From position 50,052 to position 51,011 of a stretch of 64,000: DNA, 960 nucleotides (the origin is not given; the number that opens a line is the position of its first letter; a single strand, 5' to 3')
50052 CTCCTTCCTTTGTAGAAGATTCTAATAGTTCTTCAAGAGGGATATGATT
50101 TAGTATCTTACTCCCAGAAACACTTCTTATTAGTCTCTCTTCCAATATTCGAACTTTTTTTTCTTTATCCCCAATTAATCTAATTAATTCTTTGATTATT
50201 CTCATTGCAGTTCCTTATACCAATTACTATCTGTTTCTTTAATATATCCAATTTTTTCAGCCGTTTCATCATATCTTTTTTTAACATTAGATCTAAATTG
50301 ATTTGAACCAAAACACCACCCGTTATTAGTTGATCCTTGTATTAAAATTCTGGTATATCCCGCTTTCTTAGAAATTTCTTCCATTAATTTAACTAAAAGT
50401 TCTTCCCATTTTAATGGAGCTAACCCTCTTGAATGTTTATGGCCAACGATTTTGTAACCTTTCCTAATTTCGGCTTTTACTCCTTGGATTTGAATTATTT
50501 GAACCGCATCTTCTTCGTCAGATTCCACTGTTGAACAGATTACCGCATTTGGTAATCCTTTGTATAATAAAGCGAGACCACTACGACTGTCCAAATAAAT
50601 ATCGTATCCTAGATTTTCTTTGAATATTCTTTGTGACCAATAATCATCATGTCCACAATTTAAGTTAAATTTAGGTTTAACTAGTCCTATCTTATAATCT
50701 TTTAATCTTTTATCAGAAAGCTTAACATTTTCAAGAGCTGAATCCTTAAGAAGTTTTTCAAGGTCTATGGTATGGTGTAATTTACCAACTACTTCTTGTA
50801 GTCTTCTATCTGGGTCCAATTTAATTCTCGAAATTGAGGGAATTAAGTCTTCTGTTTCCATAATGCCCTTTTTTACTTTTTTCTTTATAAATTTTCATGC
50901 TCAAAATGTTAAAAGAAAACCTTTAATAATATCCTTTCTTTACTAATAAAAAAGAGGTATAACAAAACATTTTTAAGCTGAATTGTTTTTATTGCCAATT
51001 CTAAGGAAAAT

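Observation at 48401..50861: Bacterial-type tgt in an archaeon, in an operon with two tandem paralogs of unknown function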

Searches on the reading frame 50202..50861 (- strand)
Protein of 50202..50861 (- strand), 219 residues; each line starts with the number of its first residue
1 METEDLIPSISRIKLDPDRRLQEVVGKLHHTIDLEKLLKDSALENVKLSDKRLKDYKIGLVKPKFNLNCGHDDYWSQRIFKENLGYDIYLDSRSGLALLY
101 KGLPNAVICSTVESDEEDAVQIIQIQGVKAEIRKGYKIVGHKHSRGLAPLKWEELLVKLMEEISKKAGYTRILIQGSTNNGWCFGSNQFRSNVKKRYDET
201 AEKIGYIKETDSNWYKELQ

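Call 3: search_protein_families(library=pfam, proteins=[window:50202-50861:-], max_evalue=0.1)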
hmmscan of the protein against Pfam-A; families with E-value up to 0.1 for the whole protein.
window:50202-50861:- (219 aa): 0 families

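Call 4: search_protein_families(library=ncbifam, proteins=[window:50202-50861:-], max_evalue=0.1)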
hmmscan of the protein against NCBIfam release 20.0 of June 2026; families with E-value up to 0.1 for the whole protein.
window:50202-50861:- (219 aa): 0 families
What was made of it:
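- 50202..50861 (-): parA: 219-aa member of an uncharacterised GNAT-fold family, in the short form that lacks the ~130-aa N-terminal extension. No Pfam or NCBIfam hit (calls 3, 4).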

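Call 9: find_homologous_proteins(query=window:50202-50861:-, max_evalue=0.001)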
Query window:50202-50861:- (219 aa): 2 proteins with E <= 0.001 among 200 candidates.
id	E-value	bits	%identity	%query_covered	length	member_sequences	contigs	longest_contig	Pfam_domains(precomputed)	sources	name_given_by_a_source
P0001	3.4e-142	490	100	100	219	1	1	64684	-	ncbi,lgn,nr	ncbi:MAG: hypothetical protein Q8Q01_00305 [archaeon]|nr:hypothetical protein [archaeon]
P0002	1.5e-21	95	34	90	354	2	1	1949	-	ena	-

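Call 11: find_encoding_contigs(protein=P0002, flank=10000)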
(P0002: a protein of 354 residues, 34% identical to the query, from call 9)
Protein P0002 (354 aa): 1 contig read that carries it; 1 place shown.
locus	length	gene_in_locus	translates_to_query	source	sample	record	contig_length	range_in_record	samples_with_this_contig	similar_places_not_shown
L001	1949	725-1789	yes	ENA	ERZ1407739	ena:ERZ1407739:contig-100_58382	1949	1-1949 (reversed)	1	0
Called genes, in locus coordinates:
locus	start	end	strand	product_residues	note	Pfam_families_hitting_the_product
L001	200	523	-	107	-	-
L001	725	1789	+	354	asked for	-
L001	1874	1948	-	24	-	?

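Call 20: predict_structure(alignment_id=A1)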
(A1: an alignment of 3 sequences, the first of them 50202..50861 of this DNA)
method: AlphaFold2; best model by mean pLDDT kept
length: 219 residues; sequences in the alignment: 3
mean_pLDDT: 71.8   pTM: 0.73
mean pLDDT of the five models: 71.8, 63.7, 61.0, 47.2, 47.0
residues with pLDDT >= 90: 25; 70-90: 108; 50-70: 62; < 50: 24
segments of 3 or more residues with pLDDT < 50: 1-14, 183-191
pLDDT, mean of each block of 10 residues (from residue 1): 35 57 79 92 91 89 60 56 63 80 79 66 76 70 75 87 86 72 45 63 79 79
secondary structure, 60 per line:
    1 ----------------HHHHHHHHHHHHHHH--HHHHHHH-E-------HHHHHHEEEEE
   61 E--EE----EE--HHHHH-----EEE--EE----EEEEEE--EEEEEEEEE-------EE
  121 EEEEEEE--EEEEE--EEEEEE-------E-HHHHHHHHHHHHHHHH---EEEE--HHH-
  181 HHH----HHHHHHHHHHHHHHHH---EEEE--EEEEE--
elements in order: H17-31 H34-40 H50-55 E56-61 H74-78 E84-86 E95-100 E103-111 E119-127 E130-134 E137-142 H152-167 E171-174 H188-203 E207-210 E213-217

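Call 22: search_protein_representatives(alignment_id=A1)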
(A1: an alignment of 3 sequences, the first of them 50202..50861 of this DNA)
Query: 3 sequences, 224 profile positions. Proteins with E-value up to 0.001 (for the whole library): 671; up to 1e-10: 366; up to 1e-30: 115. The best 150 are listed.
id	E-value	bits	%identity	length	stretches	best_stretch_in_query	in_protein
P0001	6.1e-106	369.4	-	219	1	1-224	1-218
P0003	7.6e-105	365.8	-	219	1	4-224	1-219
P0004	8.4e-60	218.5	-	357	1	17-222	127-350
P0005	1.2e-57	211.4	-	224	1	11-224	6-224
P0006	1.1e-54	201.8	-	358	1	21-221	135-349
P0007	6.4e-54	199.2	-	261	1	24-223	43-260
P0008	5.9e-52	192.8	-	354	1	18-223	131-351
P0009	1.0e-50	188.8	-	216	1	29-223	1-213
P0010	4.3e-50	186.7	-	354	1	21-223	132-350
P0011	1.4e-49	185.0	-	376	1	21-224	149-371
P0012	3.5e-49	183.7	-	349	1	16-223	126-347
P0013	3.8e-49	183.6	-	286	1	11-224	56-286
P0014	1.3e-48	181.9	-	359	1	12-224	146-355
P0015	1.4e-48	181.8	-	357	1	16-224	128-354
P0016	4.6e-48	180.1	-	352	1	11-224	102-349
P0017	5.9e-47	176.5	-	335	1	25-224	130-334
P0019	1.9e-46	174.8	-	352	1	18-224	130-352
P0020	3.6e-46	173.9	-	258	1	13-224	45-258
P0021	1.3e-45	172.1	-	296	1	22-224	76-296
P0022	3.6e-45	170.6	-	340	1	9-224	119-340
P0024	9.4e-45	169.3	-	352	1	20-223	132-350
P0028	1.2e-43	165.7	-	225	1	29-224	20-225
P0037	2.1e-41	158.3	-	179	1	76-224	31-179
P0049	7.1e-39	150.0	-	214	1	26-224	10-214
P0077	5.3e-35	137.4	-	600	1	20-221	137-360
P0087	7.1e-34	133.7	-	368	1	25-224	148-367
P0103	7.2e-32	127.1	-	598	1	21-222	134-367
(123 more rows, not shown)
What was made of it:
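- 671 representatives (call 22).
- Tried and rejected: The exhaustive representative search was needed (call 22).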

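Call 26: search_protein_families(library=pfam, alignment_id=A2, max_evalue=0.01)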
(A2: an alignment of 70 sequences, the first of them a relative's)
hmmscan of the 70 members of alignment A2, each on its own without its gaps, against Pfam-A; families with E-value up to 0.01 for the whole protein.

A. member 1, P0001 (219 aa): 0 families

B. families by the number of members that match (of 70 scanned): 7 families
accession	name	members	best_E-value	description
PF13489.12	Methyltransf_23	4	6.7e-08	Methyltransferase domain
PF08241.18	Methyltransf_11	4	4e-06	Methyltransferase domain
PF08242.18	Methyltransf_12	3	3.8e-08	Methyltransferase domain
PF13847.12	Methyltransf_31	3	5.4e-05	Methyltransferase domain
PF13649.12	Methyltransf_25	2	1.2e-05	Methyltransferase domain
PF17975.6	RNR_Alpha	1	0.0005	Ribonucleotide reductase alpha domain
PF18553.7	PheRS_DBD3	1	0.0019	PheRS DNA binding domain 3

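Call 27: fold_search(model_id=the predicted structure, library=pdb)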
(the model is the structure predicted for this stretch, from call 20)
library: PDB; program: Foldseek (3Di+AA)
matches with E <= 10: 935; with E <= 0.001: 18
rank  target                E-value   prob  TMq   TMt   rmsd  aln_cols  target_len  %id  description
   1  8h6c_E                1.7e-04  1.00  0.31  0.41  11.2       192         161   12  Crystal structure of human GCN5 histone acetyltransferase domain bound with malonyl-CoA (released 2023-05-03)
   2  8h6c_G                1.7e-04  1.00  0.30  0.39  11.3       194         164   12  Crystal structure of human GCN5 histone acetyltransferase domain bound with malonyl-CoA (released 2023-05-03)
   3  8osp_A                2.2e-04  0.99  0.31  0.38  14.3       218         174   16  GCN5-related N-Acetyltransferase from Lactobacillus curiae (released 2023-07-05)
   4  5trl_E                2.5e-04  1.00  0.31  0.40  11.2       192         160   12  Crystal structure of human GCN5 histone acetyltransferase domain (released 2017-12-06)
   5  5trl_A                3.0e-04  1.00  0.31  0.41  11.2       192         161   12  Crystal structure of human GCN5 histone acetyltransferase domain (released 2017-12-06)
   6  6wfk_A                3.9e-04  0.99  0.30  0.40  15.1       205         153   13  Crystal structure of human Naa50 in complex with CoA and an inhibitor (compound 4a) identified using DNA encoded libra (released 2020-07-01)
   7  4xpd_C                4.3e-04  0.99  0.32  0.42  10.0       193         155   10  Crystal structure of yeast N-terminal acetyltransferase NatE (ppGpp) in complex with a bisubstrate (released 2016-07-20)
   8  8h66_E                5.2e-04  0.99  0.31  0.40  11.2       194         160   12  Crystal structure of human GCN5 histone acetyltransferase domain bound with propionyl-CoA (released 2023-05-03)
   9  5trm_A                6.2e-04  0.99  0.31  0.40  11.2       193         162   12  Crystal structure of human GCN5 histone acetyltransferase domain (released 2017-12-06)
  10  5h84                  6.6e-04  0.99  0.32  0.41  11.4       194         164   11  Human Gcn5 bound to propionyl-CoA (released 2016-03-23)
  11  8h66_D                6.6e-04  0.99  0.31  0.40  11.2       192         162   12  Crystal structure of human GCN5 histone acetyltransferase domain bound with propionyl-CoA (released 2023-05-03)
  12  8h6c_F                7.0e-04  0.99  0.31  0.40  11.2       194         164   13  Crystal structure of human GCN5 histone acetyltransferase domain bound with malonyl-CoA (released 2023-05-03)
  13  6hd5_v                7.0e-04  0.99  0.32  0.41  10.7       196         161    9  Cryo-EM structure of the ribosome-NatA complex (released 2018-12-19)
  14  2psw_A                7.5e-04  0.99  0.30  0.40  13.6       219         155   11  Human MAK3 homolog in complex with CoA (released 2007-06-05)
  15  8ptx_C                7.9e-04  1.00  0.36  0.16   8.9       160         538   12  Cryo-EM structure of human Elp123 in complex with tRNA, acetyl-CoA, 5'-deoxyadenosine and methionine (released 2024-04-17)
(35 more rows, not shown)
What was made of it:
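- The toxin AtaT is among the fold hits (call 27).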

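Call 32: find_related_loci(query=A3, collection=genome_contigs, flank=8000)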
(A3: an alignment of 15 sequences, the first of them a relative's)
Query A3 (219 aa) in genome_contigs; peptide patterns used: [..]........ (x = any residue, [..] = any of these).
20 stretches matched a pattern; 5 encode a relative of the query (tblastn E <= 1e-3); 5 distinct loci.
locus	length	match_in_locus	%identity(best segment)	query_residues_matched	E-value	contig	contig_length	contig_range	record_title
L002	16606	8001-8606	34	20-218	3e-28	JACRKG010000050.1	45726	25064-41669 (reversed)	MAG: Candidatus Woesearchaeota archaeon isolate NC_groundwater_1849_Pr3_B-0.1um_32_19 SR-2_scaffold_141_4078239, whole g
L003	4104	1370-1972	29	31-218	1e-25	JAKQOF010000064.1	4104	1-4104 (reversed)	MAG: bacterium isolate USDV_metabat.80_sub k141_1285477, whole genome shotgun sequence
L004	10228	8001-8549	33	38-216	1e-22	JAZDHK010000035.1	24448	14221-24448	MAG: archaeon isolate MEGAHIT-group-0.318 k141_17866622, whole genome shotgun sequence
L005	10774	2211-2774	33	28-218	1e-21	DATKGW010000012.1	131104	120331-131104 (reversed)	MAG TPA_asm: Patescibacteria group bacterium isolate SMAG_U14561 k141_77616, whole genome shotgun sequence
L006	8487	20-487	28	72-218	1e-18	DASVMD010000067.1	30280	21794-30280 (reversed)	MAG TPA_asm: Candidatus Saccharimonadales bacterium isolate SMAG_U3091 k141_137460, whole genome shotgun sequence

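Call 35: find_homologous_proteins(query=A2, max_evalue=0.00001)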
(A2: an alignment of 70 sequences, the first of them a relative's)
Query A2 (70 sequences) (219 aa, profile of the alignment): 3 proteins with E <= 0.00001 among 8000 candidates.
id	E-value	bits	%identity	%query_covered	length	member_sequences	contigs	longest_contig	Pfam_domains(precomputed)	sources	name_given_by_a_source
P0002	6.3e-115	403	34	90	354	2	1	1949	-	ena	-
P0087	6.1e-94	333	27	86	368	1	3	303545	-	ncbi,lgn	-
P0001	2.0e-63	233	100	100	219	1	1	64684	-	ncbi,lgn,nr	ncbi:MAG: hypothetical protein Q8Q01_00305 [archaeon]|nr:hypothetical protein [archaeon]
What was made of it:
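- Tried and rejected: The word-indexed homologue search retrieved almost no family members (calls 9, 35).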

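Call 36: predict_structure(alignment_id=A2)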
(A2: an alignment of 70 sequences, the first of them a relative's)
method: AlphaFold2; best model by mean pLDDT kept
length: 219 residues; sequences in the alignment: 70
mean_pLDDT: 92.2   pTM: 0.88
mean pLDDT of the five models: 92.2, 92.0, 91.8, 91.6, 91.4
residues with pLDDT >= 90: 178; 70-90: 27; 50-70: 4; < 50: 10
segments of 3 or more residues with pLDDT < 50: 4-11
pLDDT, mean of each block of 10 residues (from residue 1): 47 72 92 98 98 98 95 93 95 97 98 87 97 95 96 98 96 97 87 97 98 96
secondary structure, 60 per line:
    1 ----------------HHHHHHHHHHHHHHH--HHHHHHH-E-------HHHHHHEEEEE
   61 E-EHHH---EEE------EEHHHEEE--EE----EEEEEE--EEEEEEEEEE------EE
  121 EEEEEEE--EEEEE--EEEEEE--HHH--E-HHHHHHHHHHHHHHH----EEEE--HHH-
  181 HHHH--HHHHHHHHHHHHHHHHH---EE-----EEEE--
elements in order: H17-31 H34-40 H50-55 E56-61 E70-72 E84-86 E95-100 E103-112 E119-127 E130-134 E137-142 H152-166 E171-174 H181-184 H187-203 E214-217
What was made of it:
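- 50202..50861 (-): AlphaFold model pLDDT 92.2 (call 36).
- On GNAT acyl-CoA N-acyltransferase superfamily (for ParA and ParB): The pLDDT 92.2 model (call 36) has the matching order of elements.
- Model pLDDT 92.2 (call 36).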

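Call 38: find_encoding_contigs(protein=P0087, flank=10000)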
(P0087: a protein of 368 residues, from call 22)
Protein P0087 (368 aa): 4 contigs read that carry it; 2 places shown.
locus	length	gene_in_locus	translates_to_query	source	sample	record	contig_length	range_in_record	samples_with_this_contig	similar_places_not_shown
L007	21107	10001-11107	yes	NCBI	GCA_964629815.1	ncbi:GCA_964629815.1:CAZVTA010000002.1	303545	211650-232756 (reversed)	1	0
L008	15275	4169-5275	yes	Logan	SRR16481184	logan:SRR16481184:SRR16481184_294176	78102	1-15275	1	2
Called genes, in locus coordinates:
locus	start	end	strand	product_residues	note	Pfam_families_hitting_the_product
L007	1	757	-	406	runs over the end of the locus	PF01702:TGT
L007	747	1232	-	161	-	PF00293:NUDIX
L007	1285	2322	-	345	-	PF02547:Queuosine_synth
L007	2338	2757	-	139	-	-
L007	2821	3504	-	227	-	-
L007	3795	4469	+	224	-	-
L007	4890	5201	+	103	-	PF00076:RRM_1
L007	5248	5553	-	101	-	-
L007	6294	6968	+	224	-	PF00657:Lipase_GDSL, PF13472:Lipase_GDSL_2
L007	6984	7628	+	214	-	-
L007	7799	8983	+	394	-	PF00270:DEAD, PF04851:ResIII, PF00271:Helicase_C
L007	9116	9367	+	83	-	-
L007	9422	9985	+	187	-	-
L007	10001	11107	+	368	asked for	-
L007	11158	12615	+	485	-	PF03136:Pup_ligase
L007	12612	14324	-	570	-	PF09362:DUF1996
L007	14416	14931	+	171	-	PF01769:MgtE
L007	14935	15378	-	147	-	PF04977:DivIC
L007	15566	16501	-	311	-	-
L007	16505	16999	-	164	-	-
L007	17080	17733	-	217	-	PF04203:Sortase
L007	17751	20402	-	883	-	PF07581:Glug (faint)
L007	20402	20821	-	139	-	-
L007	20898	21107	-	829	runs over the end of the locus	-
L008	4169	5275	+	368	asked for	-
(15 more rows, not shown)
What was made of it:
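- Tried and rejected: Nearby tgt in the Patescibacteria-like locus L007. tgt, a NUDIX gene and QueA lie about 9 kb away on the other strand, too far and unique to count as linkage (call 38).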

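Call 40: fold_search(model_id=the predicted structure, library=pdb)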
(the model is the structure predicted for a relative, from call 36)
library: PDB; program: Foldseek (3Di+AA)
matches with E <= 10: 992; with E <= 0.001: 0
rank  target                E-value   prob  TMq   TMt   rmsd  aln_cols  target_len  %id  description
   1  5trl_A                1.1e-03  0.98  0.30  0.39  11.2       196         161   13  Crystal structure of human GCN5 histone acetyltransferase domain (released 2017-12-06)
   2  5trl_H                1.4e-03  0.98  0.30  0.40  11.0       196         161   14  Crystal structure of human GCN5 histone acetyltransferase domain (released 2017-12-06)
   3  5trl_B                1.5e-03  0.97  0.30  0.39  11.2       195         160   13  Crystal structure of human GCN5 histone acetyltransferase domain (released 2017-12-06)
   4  8h6c_E                1.5e-03  0.97  0.30  0.40  11.1       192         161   14  Crystal structure of human GCN5 histone acetyltransferase domain bound with malonyl-CoA (released 2023-05-03)
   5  8h6c_G                1.7e-03  0.99  0.26  0.34  10.3       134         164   18  Crystal structure of human GCN5 histone acetyltransferase domain bound with malonyl-CoA (released 2023-05-03)
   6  8osp_A                1.9e-03  1.00  0.31  0.39   7.2       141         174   13  GCN5-related N-Acetyltransferase from Lactobacillus curiae (released 2023-07-05)
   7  4pv6_A                2.1e-03  1.00  0.30  0.42   7.7       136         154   10  Crystal Structure Analysis of Ard1 from Thermoplasma volcanium (released 2015-01-21)
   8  4u9w_A                2.2e-03  1.00  0.34  0.37   3.7       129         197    7  Crystal Structure of NatD bound to H4/H2A peptide and CoA (released 2015-01-28)
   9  6hd5_v                2.2e-03  0.98  0.34  0.45  11.4       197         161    8  Cryo-EM structure of the ribosome-NatA complex (released 2018-12-19)
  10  4u9w_B                2.3e-03  1.00  0.35  0.37   3.6       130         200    7  Crystal Structure of NatD bound to H4/H2A peptide and CoA (released 2015-01-28)
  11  4u9v                  2.3e-03  1.00  0.35  0.39   4.6       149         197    9  Crystal structure of NatD (Naa40p) bound to acetyl CoA (released 2015-01-28)
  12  4u9w_C                2.5e-03  1.00  0.34  0.38   3.7       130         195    7  Crystal Structure of NatD bound to H4/H2A peptide and CoA (released 2015-01-28)
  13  7kd7_A                2.6e-03  1.00  0.34  0.37   3.7       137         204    6  Crystal structure of human NatD (NAA40) bound to a bisubstrate analogue (released 2021-06-16)
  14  8h6c_F                2.6e-03  0.99  0.27  0.35   9.8       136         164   18  Crystal structure of human GCN5 histone acetyltransferase domain bound with malonyl-CoA (released 2023-05-03)
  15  8h66_E                2.8e-03  0.97  0.26  0.34  10.0       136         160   17  Crystal structure of human GCN5 histone acetyltransferase domain bound with propionyl-CoA (released 2023-05-03)
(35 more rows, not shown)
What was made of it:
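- Closest known: GNAT. Same: All named top PDB fold hits are GNATs (calls 27, 40).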

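Call 42: search_solved_structures(query=A2, max_evalue=10)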
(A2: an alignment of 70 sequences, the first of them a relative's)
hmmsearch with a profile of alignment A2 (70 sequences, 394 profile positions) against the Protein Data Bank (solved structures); distinct sequences matched with E-value up to 10: 1.
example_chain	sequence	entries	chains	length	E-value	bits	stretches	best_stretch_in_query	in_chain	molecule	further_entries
8c09_A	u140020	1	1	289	2.1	10.6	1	33-87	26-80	Tyrosine-protein kinase JAK2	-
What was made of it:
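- Tried and rejected: A profile search of PDB sequences (call 42).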

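Call 47: search_protein_families(library=pfam, proteins=[L005:1060-2064:+, L005:2788-3357:-, L005:3685-4428:+, L003:1999-3255:+, L003:3356-4012:-, L006:526-1989:-, L006:2065-3174:+, L002:5936-6565:+, L002:8763-9671:+, L002:2225-3691:+], max_evalue=0.001)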
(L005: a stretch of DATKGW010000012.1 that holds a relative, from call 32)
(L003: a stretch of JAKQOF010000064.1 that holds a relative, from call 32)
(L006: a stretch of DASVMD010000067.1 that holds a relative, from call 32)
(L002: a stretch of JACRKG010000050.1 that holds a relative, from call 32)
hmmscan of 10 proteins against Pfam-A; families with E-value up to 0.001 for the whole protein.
L005:1060-2064:+ (334 aa): 0 families

L005:2788-3357:- (189 aa): 1 family
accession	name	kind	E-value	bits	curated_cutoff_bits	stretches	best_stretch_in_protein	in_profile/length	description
PF07884.19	VKOR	-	3.2e-24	86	27.5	1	11-131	2-122/134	Vitamin K epoxide reductase family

L005:3685-4428:+ (247 aa): 1 family
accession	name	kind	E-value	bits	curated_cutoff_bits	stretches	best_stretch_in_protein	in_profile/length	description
PF16927.11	HisKA_7TM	-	5.3e-08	33.4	28.6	1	30-232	2-211/224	N-terminal 7TM region of histidine kinase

L003:1999-3255:+ (418 aa): 1 family
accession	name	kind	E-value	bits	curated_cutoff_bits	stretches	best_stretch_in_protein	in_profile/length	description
PF07690.21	MFS_1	-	5.1e-35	121.4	33.4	2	18-360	3-336/347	Major Facilitator Superfamily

L003:3356-4012:- (218 aa): 0 families

L006:526-1989:- (487 aa): 2 families
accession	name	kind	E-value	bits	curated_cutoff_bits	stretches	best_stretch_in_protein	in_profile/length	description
PF08308.17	PEGA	-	1.2e-09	38.4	20.8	1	58-117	7-66/71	PEGA domain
PF04053.20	B-prop_COPA_B_2nd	-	0.00013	22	57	0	374-450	32-103/248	COPA/B second beta-propeller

L006:2065-3174:+ (369 aa): 0 families

L002:5936-6565:+ (209 aa): 0 families

L002:8763-9671:+ (302 aa): 1 family
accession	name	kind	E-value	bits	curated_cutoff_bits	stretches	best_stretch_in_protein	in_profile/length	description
PF02661.23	Fic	-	5.3e-18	66.1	24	1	158-255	2-93/93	Fic/DOC family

L002:2225-3691:+ (488 aa): 2 families
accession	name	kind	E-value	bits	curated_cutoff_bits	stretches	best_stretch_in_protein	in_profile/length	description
PF07728.20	AAA_5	-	2.1e-12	47.6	22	1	67-201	2-139/139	AAA domain (dynein-related subfamily)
PF07726.17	AAA_3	-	8.6e-10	39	27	1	135-202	61-130/131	ATPase family associated with various cellular activities (AAA)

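Call 48: find_related_loci(query=A3, collection=metagenome_contigs, flank=6000)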
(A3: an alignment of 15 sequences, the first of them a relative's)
Query A3 (219 aa) in metagenome_contigs; peptide patterns used: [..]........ (x = any residue, [..] = any of these).
28 stretches matched a pattern; 4 encode a relative of the query (tblastn E <= 1e-3); 4 distinct loci.
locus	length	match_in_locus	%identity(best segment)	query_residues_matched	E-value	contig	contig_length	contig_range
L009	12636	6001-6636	29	19-218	1e-24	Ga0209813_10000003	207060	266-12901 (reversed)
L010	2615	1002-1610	35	32-218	2e-24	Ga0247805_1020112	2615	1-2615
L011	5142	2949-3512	33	28-218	6e-22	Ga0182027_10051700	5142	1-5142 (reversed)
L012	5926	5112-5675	33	28-218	6e-22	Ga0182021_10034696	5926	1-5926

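Call 49: find_encoding_contigs(protein=P0005, flank=8000)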
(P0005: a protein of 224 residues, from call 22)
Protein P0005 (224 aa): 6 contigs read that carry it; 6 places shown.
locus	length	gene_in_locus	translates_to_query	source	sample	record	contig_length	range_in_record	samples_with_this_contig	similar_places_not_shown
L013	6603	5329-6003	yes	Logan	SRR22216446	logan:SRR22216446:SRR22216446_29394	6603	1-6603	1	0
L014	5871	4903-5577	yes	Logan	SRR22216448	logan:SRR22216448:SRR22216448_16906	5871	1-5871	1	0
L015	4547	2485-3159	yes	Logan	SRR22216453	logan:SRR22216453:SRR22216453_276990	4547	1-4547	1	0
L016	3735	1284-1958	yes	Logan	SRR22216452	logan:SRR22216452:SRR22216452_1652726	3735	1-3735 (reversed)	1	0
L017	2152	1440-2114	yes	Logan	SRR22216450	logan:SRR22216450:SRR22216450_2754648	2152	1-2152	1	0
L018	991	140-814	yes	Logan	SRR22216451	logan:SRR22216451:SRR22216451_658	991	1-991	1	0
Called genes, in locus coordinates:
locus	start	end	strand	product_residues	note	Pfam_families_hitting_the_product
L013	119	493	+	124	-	PF01475:FUR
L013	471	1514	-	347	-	PF01142:TruD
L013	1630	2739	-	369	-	PF05343:Peptidase_M42, PF01546:Peptidase_M20 (weak)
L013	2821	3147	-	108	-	-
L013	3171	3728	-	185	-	PF01862:PvlArgDC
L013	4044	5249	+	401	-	PF00801:PKD (weak), PF18911:PKD_4 (weak)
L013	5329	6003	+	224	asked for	-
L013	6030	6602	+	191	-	?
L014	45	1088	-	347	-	PF01142:TruD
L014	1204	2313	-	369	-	PF05343:Peptidase_M42, PF01546:Peptidase_M20 (weak)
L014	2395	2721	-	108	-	-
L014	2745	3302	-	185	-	PF01862:PvlArgDC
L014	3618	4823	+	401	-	PF00801:PKD (weak), PF18911:PKD_4 (weak)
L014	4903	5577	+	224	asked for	-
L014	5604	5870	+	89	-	?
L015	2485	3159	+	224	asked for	-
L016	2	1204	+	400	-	?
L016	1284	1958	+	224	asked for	-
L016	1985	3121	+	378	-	PF01702:TGT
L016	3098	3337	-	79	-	-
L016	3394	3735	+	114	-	?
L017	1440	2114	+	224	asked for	-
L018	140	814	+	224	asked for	-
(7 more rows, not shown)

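Call 51: find_encoding_contigs(protein=P0009, flank=6000, max_places=4)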
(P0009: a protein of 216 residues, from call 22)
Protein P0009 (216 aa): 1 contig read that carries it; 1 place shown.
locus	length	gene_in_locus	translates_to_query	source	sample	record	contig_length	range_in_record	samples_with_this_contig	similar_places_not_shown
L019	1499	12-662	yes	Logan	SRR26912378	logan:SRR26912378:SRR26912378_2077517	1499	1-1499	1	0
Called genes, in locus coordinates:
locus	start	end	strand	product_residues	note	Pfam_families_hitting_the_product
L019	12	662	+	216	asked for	-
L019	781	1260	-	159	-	-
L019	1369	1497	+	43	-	?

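Call 52: find_encoding_contigs(protein=P0028, flank=6000, max_places=4)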
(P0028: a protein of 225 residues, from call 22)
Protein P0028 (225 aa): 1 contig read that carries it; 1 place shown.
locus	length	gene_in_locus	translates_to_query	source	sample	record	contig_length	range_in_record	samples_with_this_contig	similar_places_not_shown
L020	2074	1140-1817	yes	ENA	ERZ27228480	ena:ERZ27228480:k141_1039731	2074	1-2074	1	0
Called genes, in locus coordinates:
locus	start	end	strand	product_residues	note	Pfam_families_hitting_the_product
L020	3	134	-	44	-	?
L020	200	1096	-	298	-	PF09346:SMI1_KNR4, PF14568:SUKH_6 (weak)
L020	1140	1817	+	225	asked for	-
